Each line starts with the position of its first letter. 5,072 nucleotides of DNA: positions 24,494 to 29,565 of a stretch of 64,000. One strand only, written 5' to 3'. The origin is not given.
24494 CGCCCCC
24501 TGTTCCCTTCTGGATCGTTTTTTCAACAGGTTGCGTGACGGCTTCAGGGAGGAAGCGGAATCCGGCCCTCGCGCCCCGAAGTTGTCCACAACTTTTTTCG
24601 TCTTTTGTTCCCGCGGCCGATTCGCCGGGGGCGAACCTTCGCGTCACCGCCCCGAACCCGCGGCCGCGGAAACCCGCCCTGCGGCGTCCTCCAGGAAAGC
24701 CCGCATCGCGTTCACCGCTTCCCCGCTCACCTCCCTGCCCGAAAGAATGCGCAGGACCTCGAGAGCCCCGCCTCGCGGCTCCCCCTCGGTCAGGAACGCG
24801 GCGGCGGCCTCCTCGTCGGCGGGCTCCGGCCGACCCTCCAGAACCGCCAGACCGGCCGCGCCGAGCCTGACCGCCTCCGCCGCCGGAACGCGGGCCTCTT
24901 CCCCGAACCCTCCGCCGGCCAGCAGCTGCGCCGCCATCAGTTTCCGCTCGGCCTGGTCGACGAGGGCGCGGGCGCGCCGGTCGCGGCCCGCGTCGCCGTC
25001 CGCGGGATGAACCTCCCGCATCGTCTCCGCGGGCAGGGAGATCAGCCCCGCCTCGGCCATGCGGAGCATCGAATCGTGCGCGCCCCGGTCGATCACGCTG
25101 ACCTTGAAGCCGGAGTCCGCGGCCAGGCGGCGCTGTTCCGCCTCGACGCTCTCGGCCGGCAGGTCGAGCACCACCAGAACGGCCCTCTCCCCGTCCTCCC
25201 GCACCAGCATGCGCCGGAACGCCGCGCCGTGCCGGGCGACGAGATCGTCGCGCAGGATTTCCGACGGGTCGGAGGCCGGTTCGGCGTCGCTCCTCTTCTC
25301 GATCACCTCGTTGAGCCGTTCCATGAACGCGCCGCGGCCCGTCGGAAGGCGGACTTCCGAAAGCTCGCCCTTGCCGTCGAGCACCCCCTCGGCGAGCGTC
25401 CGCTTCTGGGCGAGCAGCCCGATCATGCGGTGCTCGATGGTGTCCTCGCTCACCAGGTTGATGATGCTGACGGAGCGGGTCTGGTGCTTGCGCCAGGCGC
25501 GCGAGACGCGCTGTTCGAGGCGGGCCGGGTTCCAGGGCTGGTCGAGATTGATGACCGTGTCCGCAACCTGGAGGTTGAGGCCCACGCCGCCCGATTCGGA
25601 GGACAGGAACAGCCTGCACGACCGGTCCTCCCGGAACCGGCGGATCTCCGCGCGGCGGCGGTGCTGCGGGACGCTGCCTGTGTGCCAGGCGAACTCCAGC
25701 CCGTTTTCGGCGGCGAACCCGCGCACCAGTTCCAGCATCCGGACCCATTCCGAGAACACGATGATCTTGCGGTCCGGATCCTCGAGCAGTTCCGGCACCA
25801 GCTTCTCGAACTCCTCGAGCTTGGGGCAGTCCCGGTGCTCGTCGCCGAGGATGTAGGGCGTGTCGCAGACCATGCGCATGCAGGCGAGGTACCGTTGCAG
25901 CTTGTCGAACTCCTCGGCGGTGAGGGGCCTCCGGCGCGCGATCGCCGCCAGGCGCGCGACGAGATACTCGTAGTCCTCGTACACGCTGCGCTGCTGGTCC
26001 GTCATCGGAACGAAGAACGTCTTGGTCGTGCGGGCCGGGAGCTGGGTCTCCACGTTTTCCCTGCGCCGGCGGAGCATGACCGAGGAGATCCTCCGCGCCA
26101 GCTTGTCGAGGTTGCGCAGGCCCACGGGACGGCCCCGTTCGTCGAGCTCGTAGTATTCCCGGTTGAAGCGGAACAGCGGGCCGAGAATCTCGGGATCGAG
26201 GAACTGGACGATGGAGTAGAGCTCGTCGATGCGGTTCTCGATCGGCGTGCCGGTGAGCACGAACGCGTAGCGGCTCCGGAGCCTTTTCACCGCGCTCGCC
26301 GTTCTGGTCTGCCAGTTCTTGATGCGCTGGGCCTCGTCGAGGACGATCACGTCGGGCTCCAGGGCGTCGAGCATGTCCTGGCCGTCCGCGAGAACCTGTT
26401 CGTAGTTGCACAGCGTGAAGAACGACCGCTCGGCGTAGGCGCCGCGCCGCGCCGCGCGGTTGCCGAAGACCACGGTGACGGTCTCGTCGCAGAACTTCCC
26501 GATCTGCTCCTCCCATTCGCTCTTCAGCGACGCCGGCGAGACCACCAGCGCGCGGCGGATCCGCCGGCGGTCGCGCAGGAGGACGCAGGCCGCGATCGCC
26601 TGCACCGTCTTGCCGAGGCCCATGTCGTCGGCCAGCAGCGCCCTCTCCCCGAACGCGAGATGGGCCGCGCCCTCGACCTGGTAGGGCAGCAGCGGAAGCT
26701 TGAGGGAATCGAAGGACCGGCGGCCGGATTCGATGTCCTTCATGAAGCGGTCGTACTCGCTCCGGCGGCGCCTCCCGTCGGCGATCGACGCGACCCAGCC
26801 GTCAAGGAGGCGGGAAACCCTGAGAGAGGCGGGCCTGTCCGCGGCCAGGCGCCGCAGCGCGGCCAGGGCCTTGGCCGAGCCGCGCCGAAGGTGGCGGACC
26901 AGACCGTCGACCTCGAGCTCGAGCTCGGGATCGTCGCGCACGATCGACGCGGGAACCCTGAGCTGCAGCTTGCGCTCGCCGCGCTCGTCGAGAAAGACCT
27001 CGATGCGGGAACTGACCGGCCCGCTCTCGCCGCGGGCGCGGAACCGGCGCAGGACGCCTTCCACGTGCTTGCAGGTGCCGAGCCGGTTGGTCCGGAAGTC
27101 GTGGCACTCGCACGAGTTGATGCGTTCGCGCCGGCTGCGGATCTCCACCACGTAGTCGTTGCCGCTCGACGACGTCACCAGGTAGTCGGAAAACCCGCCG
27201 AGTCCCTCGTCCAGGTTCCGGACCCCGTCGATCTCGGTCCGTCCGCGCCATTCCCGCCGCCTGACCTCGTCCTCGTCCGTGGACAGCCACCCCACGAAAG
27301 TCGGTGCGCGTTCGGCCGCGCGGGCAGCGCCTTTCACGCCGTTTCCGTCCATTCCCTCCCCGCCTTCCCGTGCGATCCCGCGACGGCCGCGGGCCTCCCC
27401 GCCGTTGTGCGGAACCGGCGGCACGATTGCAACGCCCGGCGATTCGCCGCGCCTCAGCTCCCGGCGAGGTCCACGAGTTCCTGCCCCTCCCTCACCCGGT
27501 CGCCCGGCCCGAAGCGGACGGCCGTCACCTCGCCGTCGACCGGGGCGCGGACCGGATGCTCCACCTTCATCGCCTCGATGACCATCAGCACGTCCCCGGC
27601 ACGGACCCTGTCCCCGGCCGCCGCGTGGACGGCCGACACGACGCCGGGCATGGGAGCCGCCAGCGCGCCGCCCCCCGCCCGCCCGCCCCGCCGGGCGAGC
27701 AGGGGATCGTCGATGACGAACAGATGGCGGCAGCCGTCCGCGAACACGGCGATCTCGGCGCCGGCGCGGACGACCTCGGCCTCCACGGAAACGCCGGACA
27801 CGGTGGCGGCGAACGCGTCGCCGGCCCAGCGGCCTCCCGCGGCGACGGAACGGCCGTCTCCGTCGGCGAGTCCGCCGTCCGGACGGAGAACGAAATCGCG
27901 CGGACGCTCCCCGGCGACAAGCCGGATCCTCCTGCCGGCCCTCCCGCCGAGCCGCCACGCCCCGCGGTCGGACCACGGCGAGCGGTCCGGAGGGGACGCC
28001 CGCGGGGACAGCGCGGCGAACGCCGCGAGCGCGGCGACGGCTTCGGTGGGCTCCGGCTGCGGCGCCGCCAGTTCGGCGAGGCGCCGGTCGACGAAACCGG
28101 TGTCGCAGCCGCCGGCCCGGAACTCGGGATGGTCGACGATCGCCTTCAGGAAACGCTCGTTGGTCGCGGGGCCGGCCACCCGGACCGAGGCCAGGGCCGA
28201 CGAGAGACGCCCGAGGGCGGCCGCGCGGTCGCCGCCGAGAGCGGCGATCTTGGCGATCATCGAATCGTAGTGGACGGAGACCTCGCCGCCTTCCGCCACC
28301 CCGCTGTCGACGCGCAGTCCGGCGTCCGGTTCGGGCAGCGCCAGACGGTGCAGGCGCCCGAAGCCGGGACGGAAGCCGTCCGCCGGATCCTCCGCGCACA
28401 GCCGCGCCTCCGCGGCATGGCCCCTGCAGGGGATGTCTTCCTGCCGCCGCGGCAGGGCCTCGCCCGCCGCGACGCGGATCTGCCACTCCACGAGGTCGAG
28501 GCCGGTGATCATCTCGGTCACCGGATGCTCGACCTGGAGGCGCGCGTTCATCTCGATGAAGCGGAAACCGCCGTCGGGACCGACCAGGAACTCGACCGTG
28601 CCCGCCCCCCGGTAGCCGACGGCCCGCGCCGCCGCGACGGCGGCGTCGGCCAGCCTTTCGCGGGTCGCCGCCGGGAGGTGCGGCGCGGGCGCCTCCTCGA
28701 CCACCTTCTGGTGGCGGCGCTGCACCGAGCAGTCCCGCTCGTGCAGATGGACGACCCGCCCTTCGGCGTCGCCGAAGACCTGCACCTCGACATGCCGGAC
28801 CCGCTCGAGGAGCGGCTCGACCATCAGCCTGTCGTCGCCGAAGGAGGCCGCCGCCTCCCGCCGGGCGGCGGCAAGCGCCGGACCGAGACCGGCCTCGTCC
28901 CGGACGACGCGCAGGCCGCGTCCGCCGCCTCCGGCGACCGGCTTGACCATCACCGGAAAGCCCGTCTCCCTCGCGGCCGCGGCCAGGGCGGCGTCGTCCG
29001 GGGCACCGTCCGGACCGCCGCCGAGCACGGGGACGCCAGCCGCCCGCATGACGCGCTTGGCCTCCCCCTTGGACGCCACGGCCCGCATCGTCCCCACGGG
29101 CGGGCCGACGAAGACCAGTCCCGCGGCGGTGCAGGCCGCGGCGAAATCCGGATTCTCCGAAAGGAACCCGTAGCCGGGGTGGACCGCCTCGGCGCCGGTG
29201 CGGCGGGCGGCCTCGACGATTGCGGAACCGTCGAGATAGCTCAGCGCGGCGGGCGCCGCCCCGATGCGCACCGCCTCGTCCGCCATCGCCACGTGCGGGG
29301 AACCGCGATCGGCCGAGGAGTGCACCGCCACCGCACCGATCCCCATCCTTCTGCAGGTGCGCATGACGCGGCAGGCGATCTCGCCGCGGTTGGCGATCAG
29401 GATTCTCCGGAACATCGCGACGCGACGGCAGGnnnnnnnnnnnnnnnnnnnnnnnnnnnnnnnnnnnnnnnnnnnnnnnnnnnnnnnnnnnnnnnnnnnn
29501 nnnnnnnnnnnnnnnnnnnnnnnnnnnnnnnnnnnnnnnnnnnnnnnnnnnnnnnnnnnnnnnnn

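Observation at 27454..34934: A liu-like acyl-CoA catabolic operon carries a leuC/leuD-like dehydratase pair where an enoyl-CoA hydratase is expected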

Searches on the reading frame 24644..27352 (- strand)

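Call 50: search_protein_families(library=pfam, proteins=[window:24644-27352:-], max_evalue=0.00001)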
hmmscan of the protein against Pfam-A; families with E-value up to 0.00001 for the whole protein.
window:24644-27352:- (902 aa): 3 families
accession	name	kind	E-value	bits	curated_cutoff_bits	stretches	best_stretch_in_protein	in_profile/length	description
PF00176.29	SNF2-rel_dom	-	1.4e-44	152.7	24.9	1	238-500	20-289/290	SNF2-related domain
PF00271.37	Helicase_C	-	2.7e-21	76.3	23.5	1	516-622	4-109/110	Helicase conserved C-terminal domain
PF04851.21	ResIII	-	9.3e-07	29.3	22.5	1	224-371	7-163/164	Type III restriction enzyme, res subunit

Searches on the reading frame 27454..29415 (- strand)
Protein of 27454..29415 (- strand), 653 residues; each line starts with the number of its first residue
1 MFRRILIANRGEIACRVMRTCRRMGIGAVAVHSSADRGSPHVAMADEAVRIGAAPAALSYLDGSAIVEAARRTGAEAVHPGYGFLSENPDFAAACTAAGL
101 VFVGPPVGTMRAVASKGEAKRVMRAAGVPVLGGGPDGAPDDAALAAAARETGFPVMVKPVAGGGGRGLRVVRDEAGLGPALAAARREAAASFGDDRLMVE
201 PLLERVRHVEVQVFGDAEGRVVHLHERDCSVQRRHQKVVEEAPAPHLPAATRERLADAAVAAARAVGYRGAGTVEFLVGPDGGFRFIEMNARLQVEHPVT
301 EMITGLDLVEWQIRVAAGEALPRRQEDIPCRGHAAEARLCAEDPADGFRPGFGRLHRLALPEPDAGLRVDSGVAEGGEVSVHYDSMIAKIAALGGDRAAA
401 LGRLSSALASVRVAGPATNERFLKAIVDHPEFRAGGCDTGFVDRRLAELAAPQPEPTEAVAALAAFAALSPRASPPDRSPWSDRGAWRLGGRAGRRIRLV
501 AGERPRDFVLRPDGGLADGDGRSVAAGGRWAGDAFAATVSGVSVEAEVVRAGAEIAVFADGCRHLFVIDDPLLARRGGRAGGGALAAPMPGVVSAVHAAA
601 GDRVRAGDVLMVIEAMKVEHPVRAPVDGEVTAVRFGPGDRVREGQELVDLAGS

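Call 6: search_protein_families(library=ncbifam, proteins=[window:27454-29415:-], max_evalue=0.00001)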
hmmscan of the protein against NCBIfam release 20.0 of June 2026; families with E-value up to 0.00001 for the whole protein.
window:27454-29415:- (653 aa): 33 families (the best 25 are shown)
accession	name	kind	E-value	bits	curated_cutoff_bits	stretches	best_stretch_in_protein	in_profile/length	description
NF009554.0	PRK12999.1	equivalog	4e-180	601.2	965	2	2-452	5-461/1147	pyruvate carboxylase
TIGR02712.1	urea_carbox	equivalog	2.3e-165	552.2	1303.85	2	2-444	1-441/1201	urea carboxylase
NF006367.0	PRK08591.1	subfamily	2.9e-164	547.1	597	1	1-448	1-447/451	acetyl-CoA carboxylase biotin carboxylase subunit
NF006406.0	PRK08654.1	equivalog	3.1e-155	517.5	739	1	1-445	1-443/499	acetyl-CoA carboxylase biotin carboxylase subunit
TIGR00514.1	accC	equivalog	3.9e-155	517.1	626.5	1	1-447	1-446/449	acetyl-CoA carboxylase biotin carboxylase subunit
TIGR01235.1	pyruv_carbox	equivalog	6.7e-155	517.3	1114.45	2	4-444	1-450/1143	pyruvate carboxylase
NF009471.0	PRK12833.1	equivalog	7.3e-151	502.9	686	1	3-454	6-456/467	acetyl-CoA carboxylase biotin carboxylase subunit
NF004085.0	PRK05586.1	equivalog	7.9e-147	489.7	723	1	1-447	1-446/448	acetyl-CoA carboxylase biotin carboxylase subunit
NF005525.0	PRK07178.1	equivalog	8.6e-140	466.5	768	1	1-467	1-466/471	acetyl-CoA carboxylase biotin carboxylase subunit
NF006286.0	PRK08462.1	equivalog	6.2e-134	447.2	740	1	3-444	5-443/445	acetyl-CoA carboxylase biotin carboxylase subunit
NF006287.0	PRK08463.1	equivalog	5.7e-130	434.3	775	1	1-453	1-452/479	acetyl-CoA carboxylase subunit A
NF006761.0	PRK09282.1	domain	3e-13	49.1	402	1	582-650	521-589/591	pyruvate carboxylase subunit B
NF005117.0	PRK06549.1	equivalog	7.2e-13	49.3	159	1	579-649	58-128/130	acetyl-CoA carboxylase biotin carboxyl carrier protein subunit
NF004173.0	PRK05641.1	equivalog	1.2e-12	48.6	199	1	579-650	81-152/153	putative acetyl-CoA carboxylase biotin carboxyl carrier protein subunit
NF010643.0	PRK14040.1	subfamily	1.2e-12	47.1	892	1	579-651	523-595/595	oxaloacetate decarboxylase subunit alpha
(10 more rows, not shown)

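Call 7: search_protein_families(library=pfam, proteins=[window:27454-29415:-], max_evalue=0.00001)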
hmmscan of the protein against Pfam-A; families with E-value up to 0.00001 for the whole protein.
window:27454-29415:- (653 aa): 9 families
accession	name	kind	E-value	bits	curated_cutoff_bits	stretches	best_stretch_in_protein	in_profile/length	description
PF02786.22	CPSase_L_D2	-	1.9e-68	230.6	19.8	1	116-322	2-209/211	Carbamoyl-phosphate synthase L chain, ATP binding domain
PF00289.28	Biotin_carb_N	-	8.9e-45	152.1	25.5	1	1-110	1-110/110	Biotin carboxylase, N-terminal domain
PF02785.25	Biotin_carb_C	-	9.8e-33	112.9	32.4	1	336-443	1-107/108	Biotin carboxylase C-terminal domain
PF00364.28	Biotin_lipoyl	-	3.3e-15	56.1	22.1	1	585-650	3-73/73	Biotin-requiring enzyme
PF21139.3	BT_MCC_alpha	-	1.1e-11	45.6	31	1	458-563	5-110/118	Methylcrotonyl-CoA carboxylase, alpha-subunit, BT domain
PF07478.18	Dala_Dala_lig_C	-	4.5e-11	43.1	24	1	143-291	27-174/204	D-ala D-ala ligase C-terminus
PF13533.13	Biotin_lipoyl_2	-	9.2e-08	32.2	29.8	0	585-614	3-32/32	Biotin-lipoyl like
PF02222.28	ATP-grasp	-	6.4e-07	29.6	27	1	140-281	18-152/179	ATP-grasp domain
PF13437.12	HlyD_3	-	9.2e-07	30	22.2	0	585-615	2-32/106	HlyD family secretion protein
